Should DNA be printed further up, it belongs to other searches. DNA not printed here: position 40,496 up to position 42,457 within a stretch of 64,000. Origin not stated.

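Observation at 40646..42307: Cys-rich 553-aa protein inserted inside the rpsL-rpsG (str) operon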

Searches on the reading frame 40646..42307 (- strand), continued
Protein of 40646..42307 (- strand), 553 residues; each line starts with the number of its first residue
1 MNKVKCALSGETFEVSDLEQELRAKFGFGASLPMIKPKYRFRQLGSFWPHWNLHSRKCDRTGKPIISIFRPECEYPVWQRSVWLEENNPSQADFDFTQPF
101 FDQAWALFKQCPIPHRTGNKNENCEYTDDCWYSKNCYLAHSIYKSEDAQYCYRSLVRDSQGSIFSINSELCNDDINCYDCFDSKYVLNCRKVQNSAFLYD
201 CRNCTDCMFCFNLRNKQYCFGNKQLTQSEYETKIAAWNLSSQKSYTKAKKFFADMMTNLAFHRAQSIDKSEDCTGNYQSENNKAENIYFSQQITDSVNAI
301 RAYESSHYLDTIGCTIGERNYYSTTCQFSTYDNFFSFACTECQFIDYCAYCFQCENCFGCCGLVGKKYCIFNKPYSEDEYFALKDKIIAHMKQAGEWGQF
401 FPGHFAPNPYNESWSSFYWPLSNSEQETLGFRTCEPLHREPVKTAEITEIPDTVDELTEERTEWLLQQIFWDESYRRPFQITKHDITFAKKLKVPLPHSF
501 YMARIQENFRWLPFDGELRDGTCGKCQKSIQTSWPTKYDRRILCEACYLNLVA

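Call 71: fold_search(model_id=the predicted structure, library=pdb)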
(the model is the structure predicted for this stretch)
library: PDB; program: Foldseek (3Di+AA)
matches with E <= 10: 268; with E <= 0.001: 0
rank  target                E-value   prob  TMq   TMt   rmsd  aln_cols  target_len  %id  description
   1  4e79_A                6.7e-03  0.14  0.08  0.10  17.1       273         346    9  Structure of LpxD from Acinetobacter baumannii at 2.66A resolution (P4322 form) (released 2013-01-16)
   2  9dqf                  7.4e-03  0.20  0.09  0.10  15.7       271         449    9  Crystal structure of bifunctional GlmU from Staphylococcus aureus NCTC 8325 complexed with acetyl CoA and citrate (released 2025-05-14)
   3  4ihh_A                7.4e-03  0.16  0.09  0.12  17.6       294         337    7  Chasing Acyl Carrier Protein Through a Catalytic Cycle of Lipid A Production (released 2013-11-13)
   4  6p83_B                9.4e-03  0.13  0.08  0.11  16.8       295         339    7  E.coli LpxD in complex with compound 1o (released 2019-08-28)
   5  4ihg_E                9.8e-03  0.15  0.08  0.11  17.9       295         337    7  Chasing Acyl Carrier Protein Through a Catalytic Cycle of Lipid A Production (released 2013-11-13)
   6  2iu8_A                1.1e-02  0.18  0.10  0.14  19.0       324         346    6  Chlamydia trachomatis LpxD with 25mM UDPGlcNAc (Complex I) (released 2007-02-20)
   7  2v0j                  1.1e-02  0.08  0.07  0.08  20.7       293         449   10  Characterization of Substrate Binding and Catalysis of the Potential Antibacterial Target N-acetylglucosamine-1-phosphat (released 2008-01-15)
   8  4k6r                  1.4e-02  0.13  0.08  0.09  15.8       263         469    7  Crystal structure of GlmU in complex with ATP (released 2014-04-16)
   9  4ac3                  1.6e-02  0.11  0.08  0.09  16.9       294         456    6  S.pneumoniae GlmU in complex with an antibacterial inhibitor (released 2012-02-15)
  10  1g97                  1.7e-02  0.16  0.09  0.11  16.1       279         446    6  S.PNEUMONIAE GLMU COMPLEXED WITH UDP-N-ACETYLGLUCOSAMINE AND MG2+ (released 2001-05-22)
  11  4aa7_A                1.8e-02  0.12  0.09  0.15  21.8       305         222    7  E.coli GlmU in complex with an antibacterial inhibitor (released 2012-08-15)
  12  6ued                  1.8e-02  0.10  0.08  0.10  19.3       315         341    7  Apo Pseudomonas aeruginosa LpxD Structure (released 2019-11-13)
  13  4ihg_D                1.9e-02  0.11  0.08  0.11  18.0       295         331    7  Chasing Acyl Carrier Protein Through a Catalytic Cycle of Lipid A Production (released 2013-11-13)
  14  7kr9                  2.0e-02  0.12  0.08  0.09  15.5       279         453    7  Bifunctional enzyme GlmU bound to Zn(II) (released 2021-12-01)
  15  1v3w                  2.1e-02  0.25  0.09  0.17  13.5       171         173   11  Structure of Ferripyochelin binding protein from Pyrococcus horikoshii OT3 (released 2003-11-18)
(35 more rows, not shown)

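Call 79: find_related_loci(query=window:40646-42307:-, collection=metagenome_contigs, flank=4000)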
Query window:40646-42307:- (553 aa) in metagenome_contigs; peptide patterns used: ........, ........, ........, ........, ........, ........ (x = any residue, [..] = any of these).
43 stretches matched a pattern; 20 encode a relative of the query (tblastn E <= 1e-3); 20 distinct loci.
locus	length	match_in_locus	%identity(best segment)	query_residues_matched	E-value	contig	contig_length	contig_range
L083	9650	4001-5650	54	4-552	0e+0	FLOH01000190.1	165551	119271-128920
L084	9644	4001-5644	53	4-552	0e+0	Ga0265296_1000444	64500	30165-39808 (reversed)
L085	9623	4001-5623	52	11-552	0e+0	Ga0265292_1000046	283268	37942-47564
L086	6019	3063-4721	51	1-553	0e+0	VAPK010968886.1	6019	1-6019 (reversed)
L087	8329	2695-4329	52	5-552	0e+0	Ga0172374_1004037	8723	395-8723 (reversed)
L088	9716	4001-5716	49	1-549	0e+0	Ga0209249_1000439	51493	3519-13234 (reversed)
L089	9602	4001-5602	48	15-553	4e-166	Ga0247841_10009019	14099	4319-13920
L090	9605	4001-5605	49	15-553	2e-165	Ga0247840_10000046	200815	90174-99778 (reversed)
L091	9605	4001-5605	49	15-553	2e-165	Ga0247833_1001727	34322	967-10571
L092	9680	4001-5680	29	2-552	2e-72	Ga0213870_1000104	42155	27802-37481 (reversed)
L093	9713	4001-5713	30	1-552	4e-66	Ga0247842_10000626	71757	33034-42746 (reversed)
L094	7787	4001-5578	30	33-548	1e-63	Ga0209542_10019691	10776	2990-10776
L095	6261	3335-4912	30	33-548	1e-63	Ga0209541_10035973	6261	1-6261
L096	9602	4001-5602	29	50-553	3e-59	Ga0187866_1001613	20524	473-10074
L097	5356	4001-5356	29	60-529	9e-59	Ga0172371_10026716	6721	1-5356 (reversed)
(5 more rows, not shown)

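Call 91: search_dna_similar(query=window:40646-42307:-, collection=plasmids, mode=protein, max_evalue=0.001, max_rows=10)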
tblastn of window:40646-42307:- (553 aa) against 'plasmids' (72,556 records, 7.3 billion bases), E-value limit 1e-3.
No match.

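Call 92: search_dna_similar(query=window:40646-42307:-, collection=phages, mode=protein, max_evalue=0.001, max_rows=10)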
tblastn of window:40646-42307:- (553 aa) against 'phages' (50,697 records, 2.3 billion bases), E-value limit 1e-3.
No match.

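Call 93: find_encoding_contigs(protein=P0003, flank=10000, max_places=1)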
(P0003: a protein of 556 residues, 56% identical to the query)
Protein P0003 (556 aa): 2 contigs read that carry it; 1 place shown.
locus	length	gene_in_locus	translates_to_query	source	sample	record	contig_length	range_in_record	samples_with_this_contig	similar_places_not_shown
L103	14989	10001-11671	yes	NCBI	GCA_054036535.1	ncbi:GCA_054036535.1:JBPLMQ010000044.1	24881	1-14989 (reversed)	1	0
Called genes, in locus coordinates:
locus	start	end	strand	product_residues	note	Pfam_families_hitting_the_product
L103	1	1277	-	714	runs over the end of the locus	PF02629:CoA_binding, PF13380:CoA_binding_2, PF13607:Succ_CoA_lig, PF13549:ATP-grasp_5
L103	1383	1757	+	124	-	PF13459:Fer4_15 (weak), PF13370:Fer4_13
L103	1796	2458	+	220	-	PF01794:Ferric_reduct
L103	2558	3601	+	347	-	PF01264:Chorismate_synt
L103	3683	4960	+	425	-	PF05697:Trigger_N, PF00254:FKBP_C, PF05698:Trigger_C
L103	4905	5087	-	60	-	-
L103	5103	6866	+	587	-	PF03485:Arg_tRNA_synt_N, PF00750:tRNA-synt_1d, PF05746:DALR_1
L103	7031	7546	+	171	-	PF18186:SLATT_4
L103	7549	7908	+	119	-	-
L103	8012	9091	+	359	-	PF04230:PS_pyruv_trans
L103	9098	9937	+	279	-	PF17827:PrmC_N (weak), PF05175:MTS, PF13649:Methyltransf_25, PF13847:Methyltransf_31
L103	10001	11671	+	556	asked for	-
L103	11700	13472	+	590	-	-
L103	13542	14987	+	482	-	?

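Call 94: find_encoding_contigs(protein=P0004, flank=10000, max_places=1)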
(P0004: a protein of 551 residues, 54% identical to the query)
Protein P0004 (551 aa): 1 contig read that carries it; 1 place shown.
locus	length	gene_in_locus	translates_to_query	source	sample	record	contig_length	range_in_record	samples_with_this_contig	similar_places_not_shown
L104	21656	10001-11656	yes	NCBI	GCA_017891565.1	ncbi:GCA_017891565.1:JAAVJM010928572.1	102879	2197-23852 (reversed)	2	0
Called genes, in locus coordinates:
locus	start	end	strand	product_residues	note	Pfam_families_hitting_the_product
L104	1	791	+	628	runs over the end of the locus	PF06480:FtsH_ext (weak), PF06068:TIP49 (weak), PF20720:nSTAND3 (faint), PF00004:AAA, PF07728:AAA_5 (weak), PF17862:AAA_lid_3, PF01434:Peptidase_M41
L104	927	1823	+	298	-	PF01026:TatD_DNase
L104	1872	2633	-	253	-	-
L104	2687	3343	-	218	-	PF00588:SpoU_methylase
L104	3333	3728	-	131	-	PF03073:TspO_MBR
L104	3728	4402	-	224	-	PF09365:DUF2461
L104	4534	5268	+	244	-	PF04480:DUF559 (weak), PF18741:MTES_1575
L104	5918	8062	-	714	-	PF04760:IF2_N (faint), PF00071:Ras (faint), PF00009:GTP_EFTU, PF01926:MMR_HSR1, PF22042:EF-G_D2, PF11987:IF-2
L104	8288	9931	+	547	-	-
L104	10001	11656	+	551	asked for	-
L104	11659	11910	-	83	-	-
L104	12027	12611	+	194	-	PF12917:YfbR-like, PF13023:HD_3, PF01966:HD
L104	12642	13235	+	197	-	-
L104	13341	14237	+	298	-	PF18030:Rimk_N, PF02655:ATP-grasp_3, PF08443:RimK, PF02955:GSH-S_ATP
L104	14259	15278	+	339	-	PF24827:AstE_AspA_cat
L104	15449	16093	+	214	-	-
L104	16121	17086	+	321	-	PF01687:Flavokinase, PF01812:5-FTHF_cyc-lig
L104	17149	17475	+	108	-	-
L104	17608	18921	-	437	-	PF08529:NusA_N, PF13184:KH_NusA_1st, PF26594:KH_NusA_2nd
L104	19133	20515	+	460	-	PF01326:PPDK_N (faint), PF00391:PEP-utilizers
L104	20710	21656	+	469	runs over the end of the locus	-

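Call 95: find_encoding_contigs(protein=P0007, flank=10000, max_places=1)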
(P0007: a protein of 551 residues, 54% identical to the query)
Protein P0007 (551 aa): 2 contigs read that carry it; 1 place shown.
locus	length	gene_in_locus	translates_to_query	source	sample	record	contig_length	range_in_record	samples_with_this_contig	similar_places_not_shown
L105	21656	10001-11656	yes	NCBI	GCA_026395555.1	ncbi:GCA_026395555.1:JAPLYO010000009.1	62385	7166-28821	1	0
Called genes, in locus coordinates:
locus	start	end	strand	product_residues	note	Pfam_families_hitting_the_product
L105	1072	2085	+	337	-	PF13489:Methyltransf_23 (weak), PF08241:Methyltransf_11, PF08242:Methyltransf_12, PF13649:Methyltransf_25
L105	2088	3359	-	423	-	PF01170:UPF0020 (weak)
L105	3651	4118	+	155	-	PF00436:SSB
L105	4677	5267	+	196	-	PF00625:Guanylate_kin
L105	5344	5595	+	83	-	-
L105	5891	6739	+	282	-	-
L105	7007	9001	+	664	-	-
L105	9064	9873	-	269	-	-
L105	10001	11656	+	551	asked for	-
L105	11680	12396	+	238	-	PF08713:DNA_alkylation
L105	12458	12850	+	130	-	PF00903:Glyoxalase, PF22677:Ble-like_N (weak)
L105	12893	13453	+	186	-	PF14066:DUF4256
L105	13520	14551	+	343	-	PF02661:Fic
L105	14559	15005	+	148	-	-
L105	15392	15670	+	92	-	PF04221:RelB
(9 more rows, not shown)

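Call 97: find_homologous_proteins(query=L079:6001-7611:+, max_evalue=1e-20)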
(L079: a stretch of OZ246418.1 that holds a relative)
Query L079:6001-7611:+ (537 aa): 5490 proteins with E <= 1e-20 among 8000 candidates; the best 120 are listed.
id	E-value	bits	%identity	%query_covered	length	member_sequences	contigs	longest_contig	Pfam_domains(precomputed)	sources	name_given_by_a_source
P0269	0.0e+0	1250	100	97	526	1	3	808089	-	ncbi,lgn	-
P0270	0.0e+0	1050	79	100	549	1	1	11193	-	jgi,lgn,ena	-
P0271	5.8e-285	964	72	100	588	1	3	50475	-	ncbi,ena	ncbi:MAG: hypothetical protein AAB691_00690 [Patescibacteria group bacterium]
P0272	5.6e-230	783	61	100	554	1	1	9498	-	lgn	-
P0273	6.9e-229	779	59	100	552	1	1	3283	-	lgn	-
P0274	3.7e-228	777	58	100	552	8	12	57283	-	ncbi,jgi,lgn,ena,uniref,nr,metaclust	ncbi:hypothetical protein A2116_00075 [Candidatus Jorgensenbacteria bacterium GWA1_49_17]|uniref:Unc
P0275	1.0e-227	775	61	100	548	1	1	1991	-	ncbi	-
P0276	4.0e-227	773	58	100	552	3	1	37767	-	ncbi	-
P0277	2.3e-226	771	58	100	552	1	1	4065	-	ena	-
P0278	2.4e-226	771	58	100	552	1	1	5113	-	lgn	-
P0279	9.9e-225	765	60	100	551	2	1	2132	-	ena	-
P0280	6.0e-224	763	59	100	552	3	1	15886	-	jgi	-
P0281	4.0e-221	753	58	100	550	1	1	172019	-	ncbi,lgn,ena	-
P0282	1.5e-220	751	58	100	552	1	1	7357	-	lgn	-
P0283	1.2e-218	745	57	100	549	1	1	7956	-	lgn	-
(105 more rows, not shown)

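Call 98: search_protein_families(library=pfam, proteins=[L001:1526-1906:+, L001:1916-2293:+, L001:2305-2919:+, L001:2950-3975:+, L001:3975-4328:+, L001:6965-9067:-, L001:9113-10414:-, L103:11700-13472:+, L104:8288-9931:+], max_evalue=0.001)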
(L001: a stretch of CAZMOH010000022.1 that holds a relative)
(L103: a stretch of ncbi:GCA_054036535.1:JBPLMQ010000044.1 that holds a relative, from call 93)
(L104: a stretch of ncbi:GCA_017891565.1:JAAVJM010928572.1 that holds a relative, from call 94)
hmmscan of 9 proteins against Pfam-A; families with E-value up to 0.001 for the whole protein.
L001:1526-1906:+ (126 aa): 1 family
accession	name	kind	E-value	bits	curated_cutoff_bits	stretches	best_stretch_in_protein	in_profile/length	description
PF00416.27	Ribosomal_S13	-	3.5e-30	105.5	31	1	2-109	1-128/128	Ribosomal protein S13/S18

L001:1916-2293:+ (125 aa): 1 family
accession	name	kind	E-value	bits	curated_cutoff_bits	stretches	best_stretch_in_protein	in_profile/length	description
PF00411.24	Ribosomal_S11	-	1.9e-31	109.2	25.1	1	15-123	1-109/110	Ribosomal protein S11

L001:2305-2919:+ (204 aa): 2 families
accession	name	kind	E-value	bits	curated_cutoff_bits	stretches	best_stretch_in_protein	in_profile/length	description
PF00163.24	Ribosomal_S4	-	1.7e-28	99.6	23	1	2-93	1-95/95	Ribosomal protein S4/S9 N-terminal domain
PF01479.30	S4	-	8.7e-17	61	22.8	1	94-141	1-48/48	S4 domain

L001:2950-3975:+ (341 aa): 5 families
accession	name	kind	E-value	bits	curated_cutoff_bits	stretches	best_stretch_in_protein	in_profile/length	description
PF01193.29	RNA_pol_L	-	6.6e-21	74.3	24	1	29-223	3-73/74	RNA polymerase Rpb3/Rpb11 dimerisation domain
PF01000.31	RNA_pol_A_bac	-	1.3e-18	67.7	33.9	1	58-174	2-119/119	RNA polymerase Rpb3/RpoA insert domain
PF03118.21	RNA_pol_A_CTD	-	3.8e-13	49.4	23.8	1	258-317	6-65/67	Bacterial RNA polymerase, alpha chain C terminal domain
PF14520.12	HHH_5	-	8.1e-06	26.7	27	1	267-308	5-46/57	Helix-hairpin-helix domain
PF21794.3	RAD51D_N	-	0.00037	21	27.3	0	271-316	11-56/60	RAD51D, N-terminal domain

L001:3975-4328:+ (117 aa): 1 family
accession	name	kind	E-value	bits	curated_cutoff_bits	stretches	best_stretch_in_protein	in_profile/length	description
PF01196.24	Ribosomal_L17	-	3.5e-14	53.9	27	1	20-115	1-97/97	Ribosomal protein L17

L001:6965-9067:- (700 aa): 6 families
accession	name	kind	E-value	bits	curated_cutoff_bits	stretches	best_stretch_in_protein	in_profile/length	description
PF02369.22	Big_1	-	1.7e-16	60.5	34.9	1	120-200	2-84/93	Bacterial Ig-like domain (group 1)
PF09134.16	Invasin_D3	-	6.4e-10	39.9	33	1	118-198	3-83/98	Invasin, domain 3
PF00041.27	fn3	-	8.3e-08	32.8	25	1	564-650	2-80/84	Fibronectin type III domain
PF19077.6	Big_13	-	4.7e-06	27.5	27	0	480-527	47-96/102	Bacterial Ig-like domain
PF16389.11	DUF4998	-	0.00044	20.3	29.1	0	567-650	25-105/199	Domain of unknown function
PF15418.12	DUF4625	-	0.00051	20.8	27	0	417-522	35-122/131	Domain of unknown function (DUF4625)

L001:9113-10414:- (433 aa): 2 families
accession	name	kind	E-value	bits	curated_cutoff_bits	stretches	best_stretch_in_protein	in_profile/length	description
PF18895.5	T4SS_pilin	-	2.7e-07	31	26.6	1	360-428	7-71/71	Type IV secretion system pilin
PF13620.12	CarboxypepD_reg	-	4.2e-06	27.4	32.3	0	148-213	5-77/82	Carboxypeptidase regulatory-like domain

L103:11700-13472:+ (590 aa): 1 family
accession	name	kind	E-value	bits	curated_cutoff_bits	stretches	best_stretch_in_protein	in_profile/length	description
PF13451.12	zf_Tbcl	-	6.4e-05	23.3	24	1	28-74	6-44/48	Probable treble clef domain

L104:8288-9931:+ (547 aa): 0 families
